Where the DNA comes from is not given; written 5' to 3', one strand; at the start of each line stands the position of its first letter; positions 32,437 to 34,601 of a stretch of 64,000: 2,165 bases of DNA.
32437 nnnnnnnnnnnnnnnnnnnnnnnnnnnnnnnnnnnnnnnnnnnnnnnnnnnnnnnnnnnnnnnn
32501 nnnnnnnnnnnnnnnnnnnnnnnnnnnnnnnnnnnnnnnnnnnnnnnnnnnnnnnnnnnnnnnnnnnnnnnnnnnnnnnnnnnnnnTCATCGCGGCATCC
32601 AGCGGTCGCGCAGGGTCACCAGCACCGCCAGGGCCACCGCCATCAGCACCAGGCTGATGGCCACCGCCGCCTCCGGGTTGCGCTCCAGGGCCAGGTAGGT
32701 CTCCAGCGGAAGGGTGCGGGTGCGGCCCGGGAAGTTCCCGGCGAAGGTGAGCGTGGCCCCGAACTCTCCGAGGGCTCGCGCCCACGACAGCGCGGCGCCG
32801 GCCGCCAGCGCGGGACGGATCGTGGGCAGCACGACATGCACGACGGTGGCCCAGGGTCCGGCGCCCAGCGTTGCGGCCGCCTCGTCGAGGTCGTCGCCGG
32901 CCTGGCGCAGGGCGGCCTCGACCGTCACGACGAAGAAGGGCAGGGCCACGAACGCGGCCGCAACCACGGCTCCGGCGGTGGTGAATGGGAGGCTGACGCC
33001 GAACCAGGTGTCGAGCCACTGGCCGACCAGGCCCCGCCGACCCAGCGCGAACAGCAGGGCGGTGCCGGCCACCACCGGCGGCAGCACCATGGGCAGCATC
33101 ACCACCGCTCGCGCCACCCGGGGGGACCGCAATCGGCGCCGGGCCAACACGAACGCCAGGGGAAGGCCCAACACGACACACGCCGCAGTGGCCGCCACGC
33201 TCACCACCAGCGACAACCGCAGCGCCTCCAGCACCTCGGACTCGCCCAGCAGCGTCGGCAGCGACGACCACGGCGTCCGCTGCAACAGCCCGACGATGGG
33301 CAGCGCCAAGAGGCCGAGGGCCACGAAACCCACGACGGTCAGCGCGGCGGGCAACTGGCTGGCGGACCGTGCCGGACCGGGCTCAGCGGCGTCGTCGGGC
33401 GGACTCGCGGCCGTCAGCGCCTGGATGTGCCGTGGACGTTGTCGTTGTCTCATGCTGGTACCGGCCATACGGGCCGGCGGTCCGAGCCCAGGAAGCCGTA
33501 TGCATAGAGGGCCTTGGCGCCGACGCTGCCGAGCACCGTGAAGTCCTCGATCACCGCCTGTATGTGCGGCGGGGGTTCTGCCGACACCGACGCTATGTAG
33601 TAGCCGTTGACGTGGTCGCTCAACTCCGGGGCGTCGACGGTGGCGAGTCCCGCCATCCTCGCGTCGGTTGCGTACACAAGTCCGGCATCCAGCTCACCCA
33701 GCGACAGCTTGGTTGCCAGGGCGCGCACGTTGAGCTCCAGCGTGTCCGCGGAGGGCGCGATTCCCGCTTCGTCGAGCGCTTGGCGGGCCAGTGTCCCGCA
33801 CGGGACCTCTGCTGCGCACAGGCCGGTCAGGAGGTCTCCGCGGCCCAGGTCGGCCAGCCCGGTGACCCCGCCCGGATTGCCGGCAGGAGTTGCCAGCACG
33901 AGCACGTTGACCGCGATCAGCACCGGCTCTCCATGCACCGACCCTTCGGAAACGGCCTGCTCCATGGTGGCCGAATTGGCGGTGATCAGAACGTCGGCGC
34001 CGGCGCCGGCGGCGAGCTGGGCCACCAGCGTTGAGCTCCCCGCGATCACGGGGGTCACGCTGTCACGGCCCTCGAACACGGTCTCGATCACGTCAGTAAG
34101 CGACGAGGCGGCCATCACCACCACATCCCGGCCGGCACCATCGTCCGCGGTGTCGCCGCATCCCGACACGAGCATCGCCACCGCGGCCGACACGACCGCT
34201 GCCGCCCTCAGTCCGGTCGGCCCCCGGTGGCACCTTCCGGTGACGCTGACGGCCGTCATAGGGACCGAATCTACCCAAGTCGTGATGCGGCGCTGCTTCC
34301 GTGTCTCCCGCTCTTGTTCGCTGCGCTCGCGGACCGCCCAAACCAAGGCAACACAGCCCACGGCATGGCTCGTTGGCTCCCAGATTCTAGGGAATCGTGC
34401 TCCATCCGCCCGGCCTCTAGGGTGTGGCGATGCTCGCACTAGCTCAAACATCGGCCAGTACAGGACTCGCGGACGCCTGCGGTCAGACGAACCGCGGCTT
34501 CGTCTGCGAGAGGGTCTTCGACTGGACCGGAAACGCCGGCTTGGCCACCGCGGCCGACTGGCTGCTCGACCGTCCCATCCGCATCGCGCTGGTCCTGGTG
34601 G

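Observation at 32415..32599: modB-modC ATGA junction duplicated 167 bp apart, with two 72-bp hairpin units in between and one open relay ORF across the whole insert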

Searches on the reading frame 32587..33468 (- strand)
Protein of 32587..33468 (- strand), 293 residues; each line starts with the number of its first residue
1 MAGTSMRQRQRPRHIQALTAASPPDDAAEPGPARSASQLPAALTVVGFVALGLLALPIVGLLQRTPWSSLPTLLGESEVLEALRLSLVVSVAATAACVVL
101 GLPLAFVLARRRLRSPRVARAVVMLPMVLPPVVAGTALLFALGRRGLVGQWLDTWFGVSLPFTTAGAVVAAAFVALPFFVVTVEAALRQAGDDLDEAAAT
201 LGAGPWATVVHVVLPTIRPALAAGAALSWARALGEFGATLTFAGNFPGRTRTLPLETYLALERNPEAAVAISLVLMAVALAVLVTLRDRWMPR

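Call 11: search_protein_families(library=ncbifam, proteins=[window:32587-33468:-], max_evalue=0.001)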
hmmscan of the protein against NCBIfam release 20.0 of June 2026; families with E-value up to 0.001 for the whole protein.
window:32587-33468:- (293 aa): 36 families (the best 25 are shown)
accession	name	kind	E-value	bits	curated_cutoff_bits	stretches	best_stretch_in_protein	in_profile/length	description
TIGR01581.1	Mo_ABC_porter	hypoth_equivalog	1.4e-63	214.4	210.3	1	61-284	1-224/225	ABC transporter permease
TIGR02141.1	modB_ABC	equivalog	1.7e-63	214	182.6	1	84-287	1-203/208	molybdate ABC transporter permease subunit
NF006939.0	PRK09421.1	equivalog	1e-54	185.4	262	1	77-291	6-220/230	molybdate ABC transporter permease subunit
TIGR00969.1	3a0106s02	subfamily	3e-52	177.8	240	1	45-285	22-265/272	sulfate ABC transporter permease subunit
TIGR02139.1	permease_CysT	equivalog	1.9e-48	165.3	246.1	1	46-286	13-255/265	sulfate ABC transporter permease subunit CysT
TIGR02140.1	permease_CysW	equivalog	7.5e-41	140.3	329.1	1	49-284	12-250/261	sulfate ABC transporter permease subunit CysW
NF040839.1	tungstate_WtpB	equivalog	2.7e-39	135.3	340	1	43-287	6-245/251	tungstate ABC transporter permease WtpB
NF008208.0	PRK10971.1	equivalog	4.6e-38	131.3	415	1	48-286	23-263/277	sulfate/thiosulfate ABC transporter permease CysT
NF008620.0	PRK11602.1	equivalog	2.7e-28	99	442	1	51-278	31-263/291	sulfate/thiosulfate ABC transporter permease CysW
NF038017.1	ABC_perm1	subfamily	1.6e-23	83.7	100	1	86-276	1-184/184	ABC transporter permease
NF011624.0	PRK15050.1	equivalog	4.6e-21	75.2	247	1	64-286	56-282/297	2-aminoethylphosphonate ABC transporter permease subunit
TIGR03262.1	PhnU2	equivalog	1.1e-20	73.8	593.25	1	69-280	42-247/546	putative 2-aminoethylphosphonate ABC transporter permease subunit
TIGR03255.1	PhnV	equivalog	1.5e-20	74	358.7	1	80-288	65-263/270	2-aminoethylphosphonate ABC transport system, membrane component PhnV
TIGR03226.1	PhnU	equivalog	2.5e-20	73.2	283.45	1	73-284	83-298/311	2-aminoethylphosphonate ABC transporter permease subunit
NF007044.0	PRK09497.1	equivalog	8.5e-16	58.2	348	1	80-245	62-231/285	spermidine/putrescine ABC transporter permease PotB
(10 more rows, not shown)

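Call 12: find_encoding_contigs(protein=window:32587-33468:-, flank=6000, max_places=6)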
Protein window:32587-33468:- (293 aa): no gene with exactly this product is on record in the collection.

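Call 26: find_related_loci(query=window:32587-33468:-, collection=metagenome_contigs, flank=2500)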
Query window:32587-33468:- (293 aa) in metagenome_contigs; peptide patterns used: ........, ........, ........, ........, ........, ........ (x = any residue, [..] = any of these).
599 stretches matched a pattern (row limit reached: there are more); 509 encode a relative of the query (tblastn E <= 1e-3); the best 80 are kept; 80 distinct loci.
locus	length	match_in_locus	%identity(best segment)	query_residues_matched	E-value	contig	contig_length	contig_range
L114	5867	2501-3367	89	19-293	1e-136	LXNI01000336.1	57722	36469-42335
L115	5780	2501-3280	58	34-293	1e-89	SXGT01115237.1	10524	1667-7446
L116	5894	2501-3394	52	5-291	1e-88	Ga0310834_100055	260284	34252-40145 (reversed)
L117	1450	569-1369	57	29-291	2e-94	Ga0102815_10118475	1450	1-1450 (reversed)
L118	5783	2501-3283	61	31-291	5e-88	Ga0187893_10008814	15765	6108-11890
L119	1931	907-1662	60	40-291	2e-92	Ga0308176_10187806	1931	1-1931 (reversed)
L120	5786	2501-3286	59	30-290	3e-88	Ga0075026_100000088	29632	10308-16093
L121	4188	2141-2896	60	40-291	2e-88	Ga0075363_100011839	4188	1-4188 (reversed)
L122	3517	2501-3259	60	39-291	3e-88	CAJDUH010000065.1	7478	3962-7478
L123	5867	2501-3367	52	3-291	5e-88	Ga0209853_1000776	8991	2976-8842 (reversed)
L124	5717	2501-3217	63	53-291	1e-87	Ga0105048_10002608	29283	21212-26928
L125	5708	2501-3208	63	56-291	3e-87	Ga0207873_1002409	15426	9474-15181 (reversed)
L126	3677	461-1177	62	53-291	2e-87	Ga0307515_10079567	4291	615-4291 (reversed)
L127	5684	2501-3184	64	64-291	3e-87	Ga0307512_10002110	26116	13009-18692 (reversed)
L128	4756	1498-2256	59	39-291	2e-87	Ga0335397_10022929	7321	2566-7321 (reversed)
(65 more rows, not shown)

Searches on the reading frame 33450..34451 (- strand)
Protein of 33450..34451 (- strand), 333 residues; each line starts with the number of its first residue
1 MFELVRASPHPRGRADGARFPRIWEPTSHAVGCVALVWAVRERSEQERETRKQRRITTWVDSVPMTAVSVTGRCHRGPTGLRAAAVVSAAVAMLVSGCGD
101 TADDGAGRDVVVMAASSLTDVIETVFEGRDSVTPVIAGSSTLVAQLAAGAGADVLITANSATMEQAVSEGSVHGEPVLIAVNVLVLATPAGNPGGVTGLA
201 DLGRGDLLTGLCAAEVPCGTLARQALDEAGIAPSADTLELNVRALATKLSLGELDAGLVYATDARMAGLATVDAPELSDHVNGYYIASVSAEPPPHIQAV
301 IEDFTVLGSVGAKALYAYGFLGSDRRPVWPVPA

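Call 11: search_protein_families(library=ncbifam, proteins=[window:33450-34451:-], max_evalue=0.001)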
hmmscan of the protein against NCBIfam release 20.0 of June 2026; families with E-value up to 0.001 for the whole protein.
window:33450-34451:- (333 aa): 2 families
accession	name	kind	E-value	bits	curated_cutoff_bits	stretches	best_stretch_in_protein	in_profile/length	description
TIGR01256.1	modA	equivalog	5.9e-12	46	62.5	1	116-268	2-165/217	molybdate ABC transporter substrate-binding protein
NF007958.0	PRK10677.1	equivalog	2.5e-09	36.5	253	1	89-301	10-236/256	molybdate ABC transporter substrate-binding protein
